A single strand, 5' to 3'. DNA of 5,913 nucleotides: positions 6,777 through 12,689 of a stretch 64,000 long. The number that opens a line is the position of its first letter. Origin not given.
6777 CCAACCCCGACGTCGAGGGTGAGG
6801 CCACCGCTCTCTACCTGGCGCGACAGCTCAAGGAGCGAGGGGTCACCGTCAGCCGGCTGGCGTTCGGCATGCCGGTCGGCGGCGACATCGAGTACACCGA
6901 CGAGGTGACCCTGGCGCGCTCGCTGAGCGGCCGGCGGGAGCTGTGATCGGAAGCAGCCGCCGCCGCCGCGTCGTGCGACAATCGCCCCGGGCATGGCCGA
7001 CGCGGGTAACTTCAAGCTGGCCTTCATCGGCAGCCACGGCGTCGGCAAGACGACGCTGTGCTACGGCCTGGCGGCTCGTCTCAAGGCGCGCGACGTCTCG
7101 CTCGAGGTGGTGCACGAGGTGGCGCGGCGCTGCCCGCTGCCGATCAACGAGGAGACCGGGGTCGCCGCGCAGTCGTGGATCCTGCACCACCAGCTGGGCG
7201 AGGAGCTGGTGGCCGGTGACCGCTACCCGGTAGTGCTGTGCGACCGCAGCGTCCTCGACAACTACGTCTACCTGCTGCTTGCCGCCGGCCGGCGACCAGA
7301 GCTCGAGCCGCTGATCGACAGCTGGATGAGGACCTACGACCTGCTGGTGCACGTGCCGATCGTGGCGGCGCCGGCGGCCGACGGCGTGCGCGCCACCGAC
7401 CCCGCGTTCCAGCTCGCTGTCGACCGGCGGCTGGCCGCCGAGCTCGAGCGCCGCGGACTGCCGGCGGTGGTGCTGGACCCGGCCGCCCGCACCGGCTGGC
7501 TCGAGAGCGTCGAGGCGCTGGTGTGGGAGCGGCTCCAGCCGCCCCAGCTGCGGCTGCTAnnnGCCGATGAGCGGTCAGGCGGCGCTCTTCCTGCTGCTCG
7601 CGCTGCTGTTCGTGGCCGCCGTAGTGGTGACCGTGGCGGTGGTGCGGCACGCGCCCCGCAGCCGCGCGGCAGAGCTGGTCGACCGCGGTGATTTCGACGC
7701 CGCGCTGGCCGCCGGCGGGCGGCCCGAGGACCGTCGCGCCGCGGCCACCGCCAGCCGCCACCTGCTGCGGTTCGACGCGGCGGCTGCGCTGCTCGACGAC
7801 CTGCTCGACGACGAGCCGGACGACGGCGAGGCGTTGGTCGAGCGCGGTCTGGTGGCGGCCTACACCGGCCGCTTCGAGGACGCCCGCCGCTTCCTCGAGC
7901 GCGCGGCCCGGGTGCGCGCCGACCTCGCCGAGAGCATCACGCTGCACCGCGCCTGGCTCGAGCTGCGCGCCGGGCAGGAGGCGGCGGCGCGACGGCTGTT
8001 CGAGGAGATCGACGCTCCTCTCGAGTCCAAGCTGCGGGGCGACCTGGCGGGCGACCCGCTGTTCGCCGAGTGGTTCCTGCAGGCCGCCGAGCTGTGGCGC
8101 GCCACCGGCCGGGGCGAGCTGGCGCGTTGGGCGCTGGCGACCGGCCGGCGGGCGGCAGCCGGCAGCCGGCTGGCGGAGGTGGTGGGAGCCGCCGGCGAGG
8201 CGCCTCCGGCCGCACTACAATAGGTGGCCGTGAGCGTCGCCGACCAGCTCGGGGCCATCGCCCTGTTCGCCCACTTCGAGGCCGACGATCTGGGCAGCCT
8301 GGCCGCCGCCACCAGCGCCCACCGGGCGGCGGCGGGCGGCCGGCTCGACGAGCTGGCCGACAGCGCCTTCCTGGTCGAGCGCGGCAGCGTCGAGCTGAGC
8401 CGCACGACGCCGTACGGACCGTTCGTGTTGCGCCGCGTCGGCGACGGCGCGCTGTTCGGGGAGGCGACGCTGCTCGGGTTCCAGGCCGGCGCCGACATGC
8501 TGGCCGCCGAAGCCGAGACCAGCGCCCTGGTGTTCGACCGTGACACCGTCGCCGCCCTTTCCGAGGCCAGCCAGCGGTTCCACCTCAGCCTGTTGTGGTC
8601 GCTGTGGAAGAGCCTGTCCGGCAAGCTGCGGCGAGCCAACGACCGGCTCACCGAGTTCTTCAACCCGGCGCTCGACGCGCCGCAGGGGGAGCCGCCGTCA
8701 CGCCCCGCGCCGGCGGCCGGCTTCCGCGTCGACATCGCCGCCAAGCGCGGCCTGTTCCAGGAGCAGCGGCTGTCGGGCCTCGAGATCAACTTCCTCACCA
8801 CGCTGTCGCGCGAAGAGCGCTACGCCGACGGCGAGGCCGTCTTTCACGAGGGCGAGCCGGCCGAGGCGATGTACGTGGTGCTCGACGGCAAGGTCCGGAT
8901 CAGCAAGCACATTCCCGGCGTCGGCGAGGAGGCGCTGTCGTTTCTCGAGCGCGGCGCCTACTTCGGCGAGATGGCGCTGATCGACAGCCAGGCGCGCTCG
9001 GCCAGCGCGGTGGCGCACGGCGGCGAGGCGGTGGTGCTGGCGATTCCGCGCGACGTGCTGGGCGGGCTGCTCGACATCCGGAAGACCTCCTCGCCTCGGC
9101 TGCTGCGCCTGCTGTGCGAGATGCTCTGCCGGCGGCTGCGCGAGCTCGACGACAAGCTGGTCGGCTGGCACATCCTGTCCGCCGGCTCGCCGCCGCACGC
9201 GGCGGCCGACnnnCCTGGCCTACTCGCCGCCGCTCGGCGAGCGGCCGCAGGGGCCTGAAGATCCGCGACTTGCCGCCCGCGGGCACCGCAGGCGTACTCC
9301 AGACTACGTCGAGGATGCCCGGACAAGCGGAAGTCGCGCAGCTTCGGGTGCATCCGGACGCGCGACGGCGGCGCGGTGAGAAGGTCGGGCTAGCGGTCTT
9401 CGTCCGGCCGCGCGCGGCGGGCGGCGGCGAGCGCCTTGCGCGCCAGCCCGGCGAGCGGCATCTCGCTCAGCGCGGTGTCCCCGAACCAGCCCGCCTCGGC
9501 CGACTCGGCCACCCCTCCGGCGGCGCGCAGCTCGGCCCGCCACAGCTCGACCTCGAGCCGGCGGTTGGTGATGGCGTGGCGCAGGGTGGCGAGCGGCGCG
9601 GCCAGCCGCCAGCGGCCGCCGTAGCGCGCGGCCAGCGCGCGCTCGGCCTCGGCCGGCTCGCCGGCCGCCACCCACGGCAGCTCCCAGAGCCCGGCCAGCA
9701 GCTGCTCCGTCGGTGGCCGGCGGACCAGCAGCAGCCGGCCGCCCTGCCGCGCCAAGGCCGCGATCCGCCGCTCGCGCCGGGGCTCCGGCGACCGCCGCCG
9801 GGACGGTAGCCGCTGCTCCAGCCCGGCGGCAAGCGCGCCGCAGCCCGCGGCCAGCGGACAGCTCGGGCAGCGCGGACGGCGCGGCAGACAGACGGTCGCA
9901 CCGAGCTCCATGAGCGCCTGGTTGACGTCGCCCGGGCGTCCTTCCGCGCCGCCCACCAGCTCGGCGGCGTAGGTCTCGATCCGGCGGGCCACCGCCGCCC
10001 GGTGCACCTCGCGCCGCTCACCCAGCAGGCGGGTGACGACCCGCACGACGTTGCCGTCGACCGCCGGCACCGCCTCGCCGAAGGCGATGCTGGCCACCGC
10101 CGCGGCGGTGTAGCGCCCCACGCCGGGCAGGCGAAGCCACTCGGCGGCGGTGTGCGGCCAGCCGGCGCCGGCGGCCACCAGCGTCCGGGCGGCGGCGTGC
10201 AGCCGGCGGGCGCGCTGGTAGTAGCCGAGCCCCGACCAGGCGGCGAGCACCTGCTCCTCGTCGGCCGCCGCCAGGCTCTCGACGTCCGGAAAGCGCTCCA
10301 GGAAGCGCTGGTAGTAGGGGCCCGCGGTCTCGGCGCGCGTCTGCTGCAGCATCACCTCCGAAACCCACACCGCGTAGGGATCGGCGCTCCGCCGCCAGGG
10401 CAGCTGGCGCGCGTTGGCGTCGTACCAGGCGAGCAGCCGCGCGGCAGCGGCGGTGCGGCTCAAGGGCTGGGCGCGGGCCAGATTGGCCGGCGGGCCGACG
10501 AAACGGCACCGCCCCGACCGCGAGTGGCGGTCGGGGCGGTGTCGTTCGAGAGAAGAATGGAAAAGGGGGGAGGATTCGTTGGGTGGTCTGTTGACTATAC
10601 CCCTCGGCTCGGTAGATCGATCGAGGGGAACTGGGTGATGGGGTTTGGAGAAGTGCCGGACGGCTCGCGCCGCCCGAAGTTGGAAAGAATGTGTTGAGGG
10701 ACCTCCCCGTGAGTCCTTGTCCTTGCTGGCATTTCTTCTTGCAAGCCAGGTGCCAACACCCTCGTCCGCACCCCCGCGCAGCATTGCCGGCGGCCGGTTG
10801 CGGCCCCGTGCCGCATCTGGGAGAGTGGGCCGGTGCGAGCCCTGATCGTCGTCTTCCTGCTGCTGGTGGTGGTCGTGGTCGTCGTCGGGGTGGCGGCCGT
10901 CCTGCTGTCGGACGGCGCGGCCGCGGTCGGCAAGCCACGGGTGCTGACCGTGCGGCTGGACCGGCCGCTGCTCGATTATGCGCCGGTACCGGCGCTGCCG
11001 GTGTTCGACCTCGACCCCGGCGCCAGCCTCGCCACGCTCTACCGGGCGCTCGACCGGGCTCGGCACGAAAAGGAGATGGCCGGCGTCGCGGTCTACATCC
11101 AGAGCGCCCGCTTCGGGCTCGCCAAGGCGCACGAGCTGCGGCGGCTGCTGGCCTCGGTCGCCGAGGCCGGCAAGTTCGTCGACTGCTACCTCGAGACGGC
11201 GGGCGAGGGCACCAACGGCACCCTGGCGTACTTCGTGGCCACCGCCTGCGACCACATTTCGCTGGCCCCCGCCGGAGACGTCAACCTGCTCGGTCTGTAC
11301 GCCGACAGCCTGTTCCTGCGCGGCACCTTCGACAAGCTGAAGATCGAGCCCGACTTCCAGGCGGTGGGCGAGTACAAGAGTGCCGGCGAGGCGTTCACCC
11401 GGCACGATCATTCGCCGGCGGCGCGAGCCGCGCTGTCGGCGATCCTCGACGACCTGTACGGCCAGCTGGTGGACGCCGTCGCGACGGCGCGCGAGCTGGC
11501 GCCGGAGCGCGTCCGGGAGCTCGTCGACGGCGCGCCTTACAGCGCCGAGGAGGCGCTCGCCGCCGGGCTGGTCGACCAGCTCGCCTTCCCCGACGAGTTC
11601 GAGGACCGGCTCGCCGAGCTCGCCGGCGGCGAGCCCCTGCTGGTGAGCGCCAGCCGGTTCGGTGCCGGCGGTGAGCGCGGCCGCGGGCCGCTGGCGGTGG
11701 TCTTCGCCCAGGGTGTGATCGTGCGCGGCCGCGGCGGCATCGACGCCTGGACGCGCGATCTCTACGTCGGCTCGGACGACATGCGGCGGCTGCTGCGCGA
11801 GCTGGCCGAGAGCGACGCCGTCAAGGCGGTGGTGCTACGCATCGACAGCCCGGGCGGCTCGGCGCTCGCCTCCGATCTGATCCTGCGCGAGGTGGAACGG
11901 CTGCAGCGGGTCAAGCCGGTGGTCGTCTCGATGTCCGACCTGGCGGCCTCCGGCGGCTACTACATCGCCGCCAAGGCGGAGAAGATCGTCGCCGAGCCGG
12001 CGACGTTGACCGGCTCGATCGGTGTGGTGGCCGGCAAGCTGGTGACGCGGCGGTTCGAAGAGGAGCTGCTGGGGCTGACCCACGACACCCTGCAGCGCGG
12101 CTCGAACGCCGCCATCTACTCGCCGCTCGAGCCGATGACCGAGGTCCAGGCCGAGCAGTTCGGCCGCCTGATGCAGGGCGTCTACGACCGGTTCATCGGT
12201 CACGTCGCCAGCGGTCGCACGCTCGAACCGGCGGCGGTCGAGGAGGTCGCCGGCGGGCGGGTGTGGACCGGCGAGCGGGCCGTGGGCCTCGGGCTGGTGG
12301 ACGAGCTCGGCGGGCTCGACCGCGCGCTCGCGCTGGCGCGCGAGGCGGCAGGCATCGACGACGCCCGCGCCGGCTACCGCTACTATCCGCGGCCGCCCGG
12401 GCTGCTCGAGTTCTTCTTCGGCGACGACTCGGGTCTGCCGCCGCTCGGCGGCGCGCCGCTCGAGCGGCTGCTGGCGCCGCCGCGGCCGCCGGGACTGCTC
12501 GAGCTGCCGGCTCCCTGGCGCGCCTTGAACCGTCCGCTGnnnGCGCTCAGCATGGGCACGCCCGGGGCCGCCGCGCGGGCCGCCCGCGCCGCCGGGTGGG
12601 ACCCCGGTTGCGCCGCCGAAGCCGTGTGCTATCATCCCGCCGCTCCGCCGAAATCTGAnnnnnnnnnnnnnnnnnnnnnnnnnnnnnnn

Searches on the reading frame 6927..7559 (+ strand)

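Call 62: search_protein_families(library=pfam, proteins=[window:6927-7559:+], max_evalue=0.00001)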
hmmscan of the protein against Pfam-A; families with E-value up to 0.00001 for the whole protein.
window:6927-7559:+ (211 aa): 2 families
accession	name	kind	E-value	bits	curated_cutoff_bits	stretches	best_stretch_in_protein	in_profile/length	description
PF13521.12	AAA_28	-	7.4e-18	65.7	27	1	31-183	2-156/164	AAA domain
PF13481.12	AAA_25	-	4.3e-07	30.2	27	0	9-52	16-57/195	AAA domain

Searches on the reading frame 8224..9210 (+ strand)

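Call 62: search_protein_families(library=pfam, proteins=[window:8224-9210:+], max_evalue=0.00001)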
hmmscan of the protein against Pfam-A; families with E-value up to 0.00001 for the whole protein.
window:8224-9210:+ (329 aa): 1 family
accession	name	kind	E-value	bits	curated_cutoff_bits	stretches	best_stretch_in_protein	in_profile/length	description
PF00027.35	cNMP_binding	-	6.7e-32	109.8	27.5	2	198-283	2-86/89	Cyclic nucleotide-binding domain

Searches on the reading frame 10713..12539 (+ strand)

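Call 62: search_protein_families(library=pfam, proteins=[window:10713-12539:+], max_evalue=0.00001)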
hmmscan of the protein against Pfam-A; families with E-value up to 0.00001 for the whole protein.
window:10713-12539:+ (609 aa): 1 family
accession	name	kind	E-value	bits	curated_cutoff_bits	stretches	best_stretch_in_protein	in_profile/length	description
PF01343.23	Peptidase_S49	-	2.3e-70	235.9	24.9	2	396-548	2-153/154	Peptidase family S49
